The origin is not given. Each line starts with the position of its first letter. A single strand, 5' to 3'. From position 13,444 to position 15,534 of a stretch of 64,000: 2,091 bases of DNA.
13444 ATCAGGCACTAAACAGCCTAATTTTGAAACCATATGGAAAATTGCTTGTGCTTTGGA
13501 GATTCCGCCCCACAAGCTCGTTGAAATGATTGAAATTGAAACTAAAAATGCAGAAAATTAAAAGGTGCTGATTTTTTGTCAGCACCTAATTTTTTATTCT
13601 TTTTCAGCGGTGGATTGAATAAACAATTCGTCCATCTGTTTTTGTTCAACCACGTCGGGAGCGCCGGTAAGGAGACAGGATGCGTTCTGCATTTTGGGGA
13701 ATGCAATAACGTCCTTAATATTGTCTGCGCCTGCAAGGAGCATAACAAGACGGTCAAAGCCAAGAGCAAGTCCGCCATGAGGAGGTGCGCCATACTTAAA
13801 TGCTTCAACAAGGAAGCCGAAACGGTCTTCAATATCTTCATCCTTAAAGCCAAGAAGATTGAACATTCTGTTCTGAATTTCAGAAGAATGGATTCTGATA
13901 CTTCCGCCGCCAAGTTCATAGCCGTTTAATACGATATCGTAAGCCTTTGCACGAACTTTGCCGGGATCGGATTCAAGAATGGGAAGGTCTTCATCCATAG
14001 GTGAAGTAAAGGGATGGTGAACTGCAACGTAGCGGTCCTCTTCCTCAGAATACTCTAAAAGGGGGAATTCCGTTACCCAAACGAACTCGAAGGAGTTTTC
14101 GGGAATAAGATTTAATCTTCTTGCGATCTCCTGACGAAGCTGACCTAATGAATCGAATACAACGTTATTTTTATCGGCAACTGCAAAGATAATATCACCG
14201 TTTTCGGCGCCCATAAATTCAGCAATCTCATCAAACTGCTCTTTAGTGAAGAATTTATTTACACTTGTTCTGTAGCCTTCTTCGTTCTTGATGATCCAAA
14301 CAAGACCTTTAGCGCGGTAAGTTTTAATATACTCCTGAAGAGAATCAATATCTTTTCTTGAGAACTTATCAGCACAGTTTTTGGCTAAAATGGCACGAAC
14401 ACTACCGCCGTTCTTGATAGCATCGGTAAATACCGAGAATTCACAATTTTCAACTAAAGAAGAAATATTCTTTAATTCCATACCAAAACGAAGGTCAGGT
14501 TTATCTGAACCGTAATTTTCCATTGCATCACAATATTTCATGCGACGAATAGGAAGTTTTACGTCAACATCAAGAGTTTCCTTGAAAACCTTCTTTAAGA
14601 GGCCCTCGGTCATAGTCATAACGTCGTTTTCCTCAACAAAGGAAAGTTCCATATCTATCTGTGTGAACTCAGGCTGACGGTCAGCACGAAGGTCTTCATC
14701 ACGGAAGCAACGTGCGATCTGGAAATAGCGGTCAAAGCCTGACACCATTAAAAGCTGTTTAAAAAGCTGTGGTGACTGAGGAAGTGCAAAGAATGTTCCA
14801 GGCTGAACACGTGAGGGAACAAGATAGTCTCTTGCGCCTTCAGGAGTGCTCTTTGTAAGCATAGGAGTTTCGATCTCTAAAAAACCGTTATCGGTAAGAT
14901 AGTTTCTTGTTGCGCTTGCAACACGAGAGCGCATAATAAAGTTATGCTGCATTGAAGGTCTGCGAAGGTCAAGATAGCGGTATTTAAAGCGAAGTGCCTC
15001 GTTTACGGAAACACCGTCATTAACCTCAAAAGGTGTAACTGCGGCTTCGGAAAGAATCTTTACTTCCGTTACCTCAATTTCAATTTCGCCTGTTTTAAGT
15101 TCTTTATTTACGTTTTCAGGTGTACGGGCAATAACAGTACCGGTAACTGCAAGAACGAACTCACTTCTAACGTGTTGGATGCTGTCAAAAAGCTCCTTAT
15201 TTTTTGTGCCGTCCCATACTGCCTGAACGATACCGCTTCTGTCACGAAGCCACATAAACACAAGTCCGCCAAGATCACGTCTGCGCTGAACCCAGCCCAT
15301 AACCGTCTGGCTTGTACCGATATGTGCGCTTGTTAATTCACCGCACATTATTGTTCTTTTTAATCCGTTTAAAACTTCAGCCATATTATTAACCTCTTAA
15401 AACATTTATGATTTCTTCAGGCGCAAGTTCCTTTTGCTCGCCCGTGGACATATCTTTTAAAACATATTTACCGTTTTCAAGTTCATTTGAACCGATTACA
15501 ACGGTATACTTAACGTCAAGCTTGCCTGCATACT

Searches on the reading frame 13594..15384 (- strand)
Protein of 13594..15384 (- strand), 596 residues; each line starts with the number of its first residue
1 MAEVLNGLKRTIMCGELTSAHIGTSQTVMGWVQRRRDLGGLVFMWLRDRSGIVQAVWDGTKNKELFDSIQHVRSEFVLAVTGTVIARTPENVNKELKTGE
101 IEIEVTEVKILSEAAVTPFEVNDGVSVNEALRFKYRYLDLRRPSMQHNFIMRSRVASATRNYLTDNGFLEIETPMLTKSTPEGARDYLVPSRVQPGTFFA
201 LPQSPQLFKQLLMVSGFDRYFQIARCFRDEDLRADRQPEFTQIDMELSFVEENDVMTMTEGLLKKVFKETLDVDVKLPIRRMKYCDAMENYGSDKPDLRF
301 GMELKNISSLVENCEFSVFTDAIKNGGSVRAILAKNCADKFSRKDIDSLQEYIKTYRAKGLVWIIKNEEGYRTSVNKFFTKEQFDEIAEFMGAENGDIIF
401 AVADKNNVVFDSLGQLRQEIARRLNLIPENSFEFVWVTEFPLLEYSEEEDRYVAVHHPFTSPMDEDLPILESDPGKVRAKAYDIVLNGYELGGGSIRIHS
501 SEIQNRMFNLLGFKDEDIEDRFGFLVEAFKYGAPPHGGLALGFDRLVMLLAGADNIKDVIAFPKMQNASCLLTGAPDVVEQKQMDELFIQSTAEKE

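Call 80: search_protein_families(library=pfam, alignment_id=A7, max_evalue=0.000001)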
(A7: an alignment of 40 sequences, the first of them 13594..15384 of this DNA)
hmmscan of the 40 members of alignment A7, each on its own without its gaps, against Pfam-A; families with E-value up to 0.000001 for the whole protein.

A. member 1, window:13594-15384:- (596 aa): 3 families
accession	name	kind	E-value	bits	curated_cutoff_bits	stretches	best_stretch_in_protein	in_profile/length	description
PF00152.25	tRNA-synt_2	-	4.4e-128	427.1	25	1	128-566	1-308/308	tRNA synthetases class II (D, K and N)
PF02938.19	GAD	-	1.7e-23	83.1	23.4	1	319-412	1-94/95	GAD domain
PF01336.31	tRNA_anti-codon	-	1.2e-15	57.6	27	1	27-111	2-75/75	OB-fold nucleic acid binding domain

B. families by the number of members that match (of 40 scanned): 67 families (the first 25 are shown)
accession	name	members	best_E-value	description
PF00535.33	Glycos_transf_2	3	8.1e-29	Glycosyl transferase family 2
PF10111.15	Glyco_tranf_2_2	3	3.1e-17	Glycosyltransferase like family 2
PF03721.20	UDPG_MGDP_dh_N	2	1.7e-38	UDP-glucose/GDP-mannose dehydrogenase family, NAD binding domain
PF02769.27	AIRS_C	2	1.2e-36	AIR synthase related protein, C-terminal domain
PF00534.26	Glycos_transf_1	2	1.3e-31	Glycosyl transferases group 1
PF04230.19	PS_pyruv_trans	2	3.5e-29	Polysaccharide pyruvyl transferase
PF13692.12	Glyco_trans_1_4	2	3.7e-27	Glycosyl transferases group 1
PF00984.24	UDPG_MGDP_dh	2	2.5e-26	UDP-glucose/GDP-mannose dehydrogenase family, central domain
PF03720.21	UDPG_MGDP_dh_C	2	2.4e-23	UDP-glucose/GDP-mannose dehydrogenase family, UDP binding domain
PF00132.30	Hexapep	2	2.6e-17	Bacterial transferase hexapeptide (six repeats)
PF13641.12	Glyco_tranf_2_3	2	3.2e-11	Glycosyltransferase like family 2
PF14602.12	Hexapep_2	2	4.4e-09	Hexapeptide repeat of succinyl-transferase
PF06874.16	FBPase_2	1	5.7e-282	Firmicute fructose-1,6-bisphosphatase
PF01268.25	FTHFS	1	1.6e-275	Formate--tetrahydrofolate ligase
PF00152.25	tRNA-synt_2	1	4.4e-128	tRNA synthetases class II (D, K and N)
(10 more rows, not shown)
